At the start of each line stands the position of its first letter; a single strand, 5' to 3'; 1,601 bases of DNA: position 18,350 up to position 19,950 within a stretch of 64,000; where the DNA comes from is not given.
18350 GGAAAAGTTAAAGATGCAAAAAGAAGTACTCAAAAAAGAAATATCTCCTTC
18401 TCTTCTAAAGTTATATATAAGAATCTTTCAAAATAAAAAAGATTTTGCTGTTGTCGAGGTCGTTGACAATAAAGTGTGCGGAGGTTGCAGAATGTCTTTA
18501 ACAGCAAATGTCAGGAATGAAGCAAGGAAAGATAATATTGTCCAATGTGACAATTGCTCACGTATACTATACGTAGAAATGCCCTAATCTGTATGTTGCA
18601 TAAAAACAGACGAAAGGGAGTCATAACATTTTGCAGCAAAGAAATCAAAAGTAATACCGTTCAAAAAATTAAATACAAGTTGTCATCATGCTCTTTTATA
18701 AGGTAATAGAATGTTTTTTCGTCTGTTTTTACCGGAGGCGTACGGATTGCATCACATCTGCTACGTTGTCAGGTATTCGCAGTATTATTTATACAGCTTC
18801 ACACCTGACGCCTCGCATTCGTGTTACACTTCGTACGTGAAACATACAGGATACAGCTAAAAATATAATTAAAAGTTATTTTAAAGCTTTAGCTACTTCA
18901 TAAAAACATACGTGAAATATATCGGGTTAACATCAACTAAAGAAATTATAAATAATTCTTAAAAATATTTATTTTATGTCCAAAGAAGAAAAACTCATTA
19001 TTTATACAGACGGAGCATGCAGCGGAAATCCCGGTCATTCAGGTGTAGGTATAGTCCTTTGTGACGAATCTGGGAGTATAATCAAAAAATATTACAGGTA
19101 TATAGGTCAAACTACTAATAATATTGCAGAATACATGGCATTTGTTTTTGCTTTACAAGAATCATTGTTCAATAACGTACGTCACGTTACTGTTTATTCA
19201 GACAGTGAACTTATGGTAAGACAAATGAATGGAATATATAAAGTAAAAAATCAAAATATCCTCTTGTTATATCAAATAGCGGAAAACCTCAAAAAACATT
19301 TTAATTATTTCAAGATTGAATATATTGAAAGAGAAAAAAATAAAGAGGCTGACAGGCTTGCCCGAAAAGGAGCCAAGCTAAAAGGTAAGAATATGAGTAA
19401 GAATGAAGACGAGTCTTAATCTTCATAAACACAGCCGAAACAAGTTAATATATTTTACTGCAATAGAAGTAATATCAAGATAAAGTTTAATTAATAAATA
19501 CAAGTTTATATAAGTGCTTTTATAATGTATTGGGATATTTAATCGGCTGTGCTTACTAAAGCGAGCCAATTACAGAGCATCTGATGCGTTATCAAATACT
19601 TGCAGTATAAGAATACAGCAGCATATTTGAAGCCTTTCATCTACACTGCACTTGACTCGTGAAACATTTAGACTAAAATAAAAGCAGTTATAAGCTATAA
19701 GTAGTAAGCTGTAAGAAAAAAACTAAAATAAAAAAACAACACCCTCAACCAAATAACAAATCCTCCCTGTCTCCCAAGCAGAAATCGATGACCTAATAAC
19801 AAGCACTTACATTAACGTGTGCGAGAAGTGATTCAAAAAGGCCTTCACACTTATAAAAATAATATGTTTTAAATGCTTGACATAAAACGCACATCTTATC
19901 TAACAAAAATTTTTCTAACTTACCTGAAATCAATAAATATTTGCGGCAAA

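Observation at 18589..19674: Two paralogous ~260-nt structured RNA-like elements bracket rnhA, each starting at the stop codon of the preceding gene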

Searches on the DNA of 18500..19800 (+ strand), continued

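Call 82: search_with_rna_model(model_id=R1, sources=[L167, L168, L169, L170], max_evalue=10)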
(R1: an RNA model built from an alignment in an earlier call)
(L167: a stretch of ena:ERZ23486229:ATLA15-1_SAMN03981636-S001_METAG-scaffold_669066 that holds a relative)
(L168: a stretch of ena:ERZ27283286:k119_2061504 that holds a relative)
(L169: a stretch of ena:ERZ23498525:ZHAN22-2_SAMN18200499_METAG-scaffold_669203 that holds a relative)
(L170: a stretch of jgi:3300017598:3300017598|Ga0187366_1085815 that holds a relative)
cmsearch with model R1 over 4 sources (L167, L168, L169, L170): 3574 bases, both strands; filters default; matches with E-value up to 10: 0.
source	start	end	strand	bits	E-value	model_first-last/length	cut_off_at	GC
